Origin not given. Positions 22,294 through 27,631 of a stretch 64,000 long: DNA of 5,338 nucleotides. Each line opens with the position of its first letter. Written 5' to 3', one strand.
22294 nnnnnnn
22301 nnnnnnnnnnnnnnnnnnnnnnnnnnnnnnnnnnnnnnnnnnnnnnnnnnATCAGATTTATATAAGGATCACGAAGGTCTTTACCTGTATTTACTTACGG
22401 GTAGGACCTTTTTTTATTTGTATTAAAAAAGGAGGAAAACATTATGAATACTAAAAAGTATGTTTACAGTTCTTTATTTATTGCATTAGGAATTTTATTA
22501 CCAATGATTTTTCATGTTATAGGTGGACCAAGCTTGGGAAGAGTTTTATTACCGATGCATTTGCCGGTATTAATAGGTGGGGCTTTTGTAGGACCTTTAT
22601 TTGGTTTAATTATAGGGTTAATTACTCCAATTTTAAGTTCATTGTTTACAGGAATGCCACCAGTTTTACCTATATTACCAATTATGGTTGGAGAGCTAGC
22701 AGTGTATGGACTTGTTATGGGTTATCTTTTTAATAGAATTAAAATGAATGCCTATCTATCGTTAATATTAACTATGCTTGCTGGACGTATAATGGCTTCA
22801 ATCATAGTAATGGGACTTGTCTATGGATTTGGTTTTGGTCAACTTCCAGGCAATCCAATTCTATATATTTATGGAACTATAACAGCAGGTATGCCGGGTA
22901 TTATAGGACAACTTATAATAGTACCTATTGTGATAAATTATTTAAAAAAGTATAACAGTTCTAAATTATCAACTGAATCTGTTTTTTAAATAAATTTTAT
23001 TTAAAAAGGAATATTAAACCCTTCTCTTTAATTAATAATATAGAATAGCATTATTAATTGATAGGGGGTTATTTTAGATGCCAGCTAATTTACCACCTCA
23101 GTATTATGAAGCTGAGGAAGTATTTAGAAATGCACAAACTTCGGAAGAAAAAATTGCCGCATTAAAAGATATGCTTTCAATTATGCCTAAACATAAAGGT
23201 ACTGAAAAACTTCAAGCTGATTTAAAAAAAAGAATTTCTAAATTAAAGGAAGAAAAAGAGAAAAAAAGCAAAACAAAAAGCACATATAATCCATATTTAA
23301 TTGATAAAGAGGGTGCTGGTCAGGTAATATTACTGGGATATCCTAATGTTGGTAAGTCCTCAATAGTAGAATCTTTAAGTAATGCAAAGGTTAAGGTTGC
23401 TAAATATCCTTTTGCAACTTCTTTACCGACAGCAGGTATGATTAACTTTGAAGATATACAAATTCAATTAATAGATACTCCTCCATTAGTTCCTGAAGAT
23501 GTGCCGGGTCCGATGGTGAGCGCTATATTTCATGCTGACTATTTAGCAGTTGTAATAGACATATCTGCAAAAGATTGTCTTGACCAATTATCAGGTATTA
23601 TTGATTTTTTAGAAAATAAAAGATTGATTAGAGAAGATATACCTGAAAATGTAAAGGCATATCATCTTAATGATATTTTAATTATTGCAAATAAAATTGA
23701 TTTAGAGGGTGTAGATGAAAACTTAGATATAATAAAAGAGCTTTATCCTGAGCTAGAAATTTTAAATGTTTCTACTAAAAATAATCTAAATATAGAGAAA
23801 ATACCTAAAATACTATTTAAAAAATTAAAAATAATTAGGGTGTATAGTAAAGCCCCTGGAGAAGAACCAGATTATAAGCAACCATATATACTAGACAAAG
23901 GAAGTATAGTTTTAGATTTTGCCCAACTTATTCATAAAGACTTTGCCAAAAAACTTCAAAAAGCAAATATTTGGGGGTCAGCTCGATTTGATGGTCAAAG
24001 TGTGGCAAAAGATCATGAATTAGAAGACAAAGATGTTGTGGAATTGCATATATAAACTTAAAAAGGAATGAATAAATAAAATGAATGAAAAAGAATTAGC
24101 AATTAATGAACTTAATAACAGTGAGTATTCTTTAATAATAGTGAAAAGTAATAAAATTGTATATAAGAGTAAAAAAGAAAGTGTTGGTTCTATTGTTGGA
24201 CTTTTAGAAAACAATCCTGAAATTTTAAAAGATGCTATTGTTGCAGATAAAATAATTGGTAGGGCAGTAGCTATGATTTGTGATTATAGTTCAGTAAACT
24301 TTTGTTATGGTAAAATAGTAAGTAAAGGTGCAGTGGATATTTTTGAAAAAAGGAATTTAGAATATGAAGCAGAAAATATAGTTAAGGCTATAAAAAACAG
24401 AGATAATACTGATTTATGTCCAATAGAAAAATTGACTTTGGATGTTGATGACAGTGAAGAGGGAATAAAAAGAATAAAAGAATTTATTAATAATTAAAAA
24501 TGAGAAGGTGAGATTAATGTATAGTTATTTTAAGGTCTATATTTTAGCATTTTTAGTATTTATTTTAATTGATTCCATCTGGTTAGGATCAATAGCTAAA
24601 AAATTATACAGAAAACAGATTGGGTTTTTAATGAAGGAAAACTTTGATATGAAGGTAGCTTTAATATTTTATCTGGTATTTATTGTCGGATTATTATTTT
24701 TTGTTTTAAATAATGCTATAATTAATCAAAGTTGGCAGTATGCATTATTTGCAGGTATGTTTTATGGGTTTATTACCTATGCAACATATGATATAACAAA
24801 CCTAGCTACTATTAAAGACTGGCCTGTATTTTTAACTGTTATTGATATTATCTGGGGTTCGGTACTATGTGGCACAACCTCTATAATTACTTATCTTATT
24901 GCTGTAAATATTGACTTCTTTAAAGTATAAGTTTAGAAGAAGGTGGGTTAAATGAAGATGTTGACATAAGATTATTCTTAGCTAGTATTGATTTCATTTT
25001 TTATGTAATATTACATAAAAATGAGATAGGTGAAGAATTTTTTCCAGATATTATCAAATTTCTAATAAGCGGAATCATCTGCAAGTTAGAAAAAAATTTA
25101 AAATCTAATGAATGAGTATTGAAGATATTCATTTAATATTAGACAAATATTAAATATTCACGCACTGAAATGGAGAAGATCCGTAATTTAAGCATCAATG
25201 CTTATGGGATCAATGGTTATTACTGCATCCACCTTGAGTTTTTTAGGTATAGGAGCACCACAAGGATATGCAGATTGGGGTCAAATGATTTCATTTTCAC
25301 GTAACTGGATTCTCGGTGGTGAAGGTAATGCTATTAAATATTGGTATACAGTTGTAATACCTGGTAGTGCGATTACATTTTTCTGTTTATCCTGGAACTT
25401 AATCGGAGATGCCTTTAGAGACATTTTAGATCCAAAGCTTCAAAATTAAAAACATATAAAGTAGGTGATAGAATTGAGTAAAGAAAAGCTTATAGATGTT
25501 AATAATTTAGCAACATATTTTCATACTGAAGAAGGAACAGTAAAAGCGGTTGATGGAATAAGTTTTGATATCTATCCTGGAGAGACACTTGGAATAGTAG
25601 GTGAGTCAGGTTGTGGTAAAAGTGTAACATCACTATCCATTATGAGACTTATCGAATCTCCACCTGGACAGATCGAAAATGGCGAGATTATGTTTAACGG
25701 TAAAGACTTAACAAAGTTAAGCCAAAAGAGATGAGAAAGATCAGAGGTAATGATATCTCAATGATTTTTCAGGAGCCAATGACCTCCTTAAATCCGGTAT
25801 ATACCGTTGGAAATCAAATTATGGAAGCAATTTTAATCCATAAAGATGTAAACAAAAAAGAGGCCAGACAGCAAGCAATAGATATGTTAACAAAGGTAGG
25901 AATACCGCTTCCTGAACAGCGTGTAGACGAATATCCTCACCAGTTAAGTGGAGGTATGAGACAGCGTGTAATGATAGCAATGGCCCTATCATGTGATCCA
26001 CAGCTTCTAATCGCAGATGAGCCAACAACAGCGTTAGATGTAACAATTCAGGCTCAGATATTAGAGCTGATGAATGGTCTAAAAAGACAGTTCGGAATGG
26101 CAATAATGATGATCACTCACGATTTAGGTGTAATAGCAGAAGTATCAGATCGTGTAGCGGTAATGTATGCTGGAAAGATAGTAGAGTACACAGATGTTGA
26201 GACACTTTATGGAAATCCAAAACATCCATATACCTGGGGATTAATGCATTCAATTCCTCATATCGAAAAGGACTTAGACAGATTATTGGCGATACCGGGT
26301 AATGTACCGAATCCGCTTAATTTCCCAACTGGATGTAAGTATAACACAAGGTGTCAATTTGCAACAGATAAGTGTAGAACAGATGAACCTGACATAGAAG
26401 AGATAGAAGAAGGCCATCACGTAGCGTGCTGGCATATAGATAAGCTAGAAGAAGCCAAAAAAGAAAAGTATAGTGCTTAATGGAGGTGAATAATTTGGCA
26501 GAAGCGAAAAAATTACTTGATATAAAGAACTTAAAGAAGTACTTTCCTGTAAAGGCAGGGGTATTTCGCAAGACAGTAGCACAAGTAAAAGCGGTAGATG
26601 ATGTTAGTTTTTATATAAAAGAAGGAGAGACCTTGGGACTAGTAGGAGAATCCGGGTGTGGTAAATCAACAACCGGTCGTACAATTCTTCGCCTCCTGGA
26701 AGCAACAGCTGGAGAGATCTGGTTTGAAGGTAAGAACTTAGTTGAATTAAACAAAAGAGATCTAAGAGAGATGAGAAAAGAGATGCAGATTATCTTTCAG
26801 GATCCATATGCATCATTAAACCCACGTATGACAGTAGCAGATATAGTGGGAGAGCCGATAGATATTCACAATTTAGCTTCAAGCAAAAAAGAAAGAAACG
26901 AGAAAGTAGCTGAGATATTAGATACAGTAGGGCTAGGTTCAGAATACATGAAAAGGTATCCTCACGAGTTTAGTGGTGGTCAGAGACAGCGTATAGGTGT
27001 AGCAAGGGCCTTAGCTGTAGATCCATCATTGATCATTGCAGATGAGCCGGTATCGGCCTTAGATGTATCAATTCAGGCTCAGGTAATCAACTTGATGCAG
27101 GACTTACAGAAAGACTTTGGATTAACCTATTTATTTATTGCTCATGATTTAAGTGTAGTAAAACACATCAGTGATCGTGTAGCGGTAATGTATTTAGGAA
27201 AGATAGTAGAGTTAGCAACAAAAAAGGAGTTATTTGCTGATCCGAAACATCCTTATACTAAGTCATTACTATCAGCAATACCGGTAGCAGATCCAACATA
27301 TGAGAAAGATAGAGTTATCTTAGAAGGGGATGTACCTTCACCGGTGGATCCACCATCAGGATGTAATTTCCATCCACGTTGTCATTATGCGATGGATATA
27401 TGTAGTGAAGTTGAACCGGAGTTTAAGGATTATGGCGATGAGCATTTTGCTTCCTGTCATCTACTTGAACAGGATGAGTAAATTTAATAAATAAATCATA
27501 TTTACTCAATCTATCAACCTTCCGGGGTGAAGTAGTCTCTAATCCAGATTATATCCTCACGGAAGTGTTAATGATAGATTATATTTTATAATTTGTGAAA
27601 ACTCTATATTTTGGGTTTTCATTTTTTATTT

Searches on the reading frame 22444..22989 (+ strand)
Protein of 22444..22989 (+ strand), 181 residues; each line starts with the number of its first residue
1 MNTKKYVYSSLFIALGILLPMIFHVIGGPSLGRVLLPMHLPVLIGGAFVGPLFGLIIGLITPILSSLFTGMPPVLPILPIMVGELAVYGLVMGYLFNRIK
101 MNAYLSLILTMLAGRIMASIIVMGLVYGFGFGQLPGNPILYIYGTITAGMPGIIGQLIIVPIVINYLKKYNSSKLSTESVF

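Call 30: search_protein_families(library=pfam, proteins=[window:22444-22989:+], max_evalue=0.01)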
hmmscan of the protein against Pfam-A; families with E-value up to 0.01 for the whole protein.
window:22444-22989:+ (181 aa): 2 families
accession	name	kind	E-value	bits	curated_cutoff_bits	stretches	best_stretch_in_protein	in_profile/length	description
PF12822.12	ECF_trnsprt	-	6.9e-18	65.7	30.7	1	5-164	2-169/169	ECF transporter, substrate-specific component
PF07155.17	ECF-ribofla_trS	-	3.8e-06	27.4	26.7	1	2-166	3-170/172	ECF-type riboflavin transporter, S component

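Call 47: search_protein_families(library=ncbifam, proteins=[window:22444-22989:+], max_evalue=0.001)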
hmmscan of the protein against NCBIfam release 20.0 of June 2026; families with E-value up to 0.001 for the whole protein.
window:22444-22989:+ (181 aa): 1 family
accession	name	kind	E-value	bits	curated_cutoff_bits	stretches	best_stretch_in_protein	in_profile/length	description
TIGR04518.1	ECF_S_folT_fam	subfamily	3.5e-06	26.9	60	1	2-124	3-117/163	folate family ECF transporter S component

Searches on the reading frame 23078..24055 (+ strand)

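Call 45: search_protein_families(library=pfam, proteins=[window:23078-24055:+], max_evalue=0.001)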
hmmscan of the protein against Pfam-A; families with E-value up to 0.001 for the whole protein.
window:23078-24055:+ (325 aa): 3 families
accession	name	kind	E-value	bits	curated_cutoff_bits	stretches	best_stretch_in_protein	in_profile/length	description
PF01926.29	MMR_HSR1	-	9.8e-18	64.8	21.9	1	82-179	1-101/113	50S ribosome-binding GTPase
PF02824.27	TGS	-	2.7e-13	50.2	22.2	1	253-323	1-58/60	TGS domain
PF02421.24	FeoB_N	-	9.5e-08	32.1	27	1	82-135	2-55/156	Ferrous iron transport protein B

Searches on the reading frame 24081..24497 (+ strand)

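Call 45: search_protein_families(library=pfam, proteins=[window:24081-24497:+], max_evalue=0.001)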
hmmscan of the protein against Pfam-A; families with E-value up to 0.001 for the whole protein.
window:24081-24497:+ (138 aa): 1 family
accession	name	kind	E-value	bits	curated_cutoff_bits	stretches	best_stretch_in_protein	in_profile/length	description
PF08973.16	TM1506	-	2.1e-34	118.4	27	1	7-136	2-130/130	Domain of unknown function (DUF1893)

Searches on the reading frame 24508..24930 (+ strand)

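Call 30: search_protein_families(library=pfam, proteins=[window:24508-24930:+], max_evalue=0.01)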
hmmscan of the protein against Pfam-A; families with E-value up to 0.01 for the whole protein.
window:24508-24930:+ (140 aa): 1 family
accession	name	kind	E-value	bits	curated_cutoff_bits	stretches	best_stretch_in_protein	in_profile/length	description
PF09945.14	DUF2177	-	3.2e-44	150.4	26.9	1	7-130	1-124/124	Predicted membrane protein (DUF2177)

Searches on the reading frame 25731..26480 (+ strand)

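Call 45: search_protein_families(library=pfam, proteins=[window:25731-26480:+], max_evalue=0.001)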
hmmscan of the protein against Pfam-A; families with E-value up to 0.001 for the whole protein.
window:25731-26480:+ (249 aa): 3 families
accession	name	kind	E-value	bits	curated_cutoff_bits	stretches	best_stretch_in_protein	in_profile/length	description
PF08352.17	oligo_HPY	-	8.9e-22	77.7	27.1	1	151-215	1-65/65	Oligopeptide/dipeptide transporter, C-terminal region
PF00005.33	ABC_tran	-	1.9e-17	64.6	25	1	3-100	55-137/137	ABC transporter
PF13304.12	AAA_21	-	0.00014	22.4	27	1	61-135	227-303/304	AAA domain, putative AbiEii toxin, Type IV TA system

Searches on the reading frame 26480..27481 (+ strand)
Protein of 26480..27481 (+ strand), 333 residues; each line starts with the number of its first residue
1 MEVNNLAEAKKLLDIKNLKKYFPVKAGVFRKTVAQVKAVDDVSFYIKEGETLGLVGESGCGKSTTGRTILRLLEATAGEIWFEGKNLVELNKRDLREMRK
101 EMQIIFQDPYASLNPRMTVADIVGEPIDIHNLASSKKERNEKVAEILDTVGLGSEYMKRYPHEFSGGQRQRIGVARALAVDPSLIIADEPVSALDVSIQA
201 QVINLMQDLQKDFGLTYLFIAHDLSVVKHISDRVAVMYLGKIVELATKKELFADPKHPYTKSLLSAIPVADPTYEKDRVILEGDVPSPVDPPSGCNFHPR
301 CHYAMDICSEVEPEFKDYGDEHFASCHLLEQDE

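Call 46: search_protein_families(library=pfam, proteins=[window:26480-27481:+], max_evalue=0.001)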
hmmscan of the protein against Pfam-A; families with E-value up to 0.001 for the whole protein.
window:26480-27481:+ (333 aa): 3 families
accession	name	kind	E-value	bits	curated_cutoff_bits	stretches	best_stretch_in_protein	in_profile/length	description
PF00005.33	ABC_tran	-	1.2e-34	120.3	25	1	40-191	2-136/137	ABC transporter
PF08352.17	oligo_HPY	-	4.5e-20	72.3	27.1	1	243-308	1-65/65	Oligopeptide/dipeptide transporter, C-terminal region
PF02463.25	SMC_N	-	0.00066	19.6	40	1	52-236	27-211/220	RecF/RecN/SMC N terminal domain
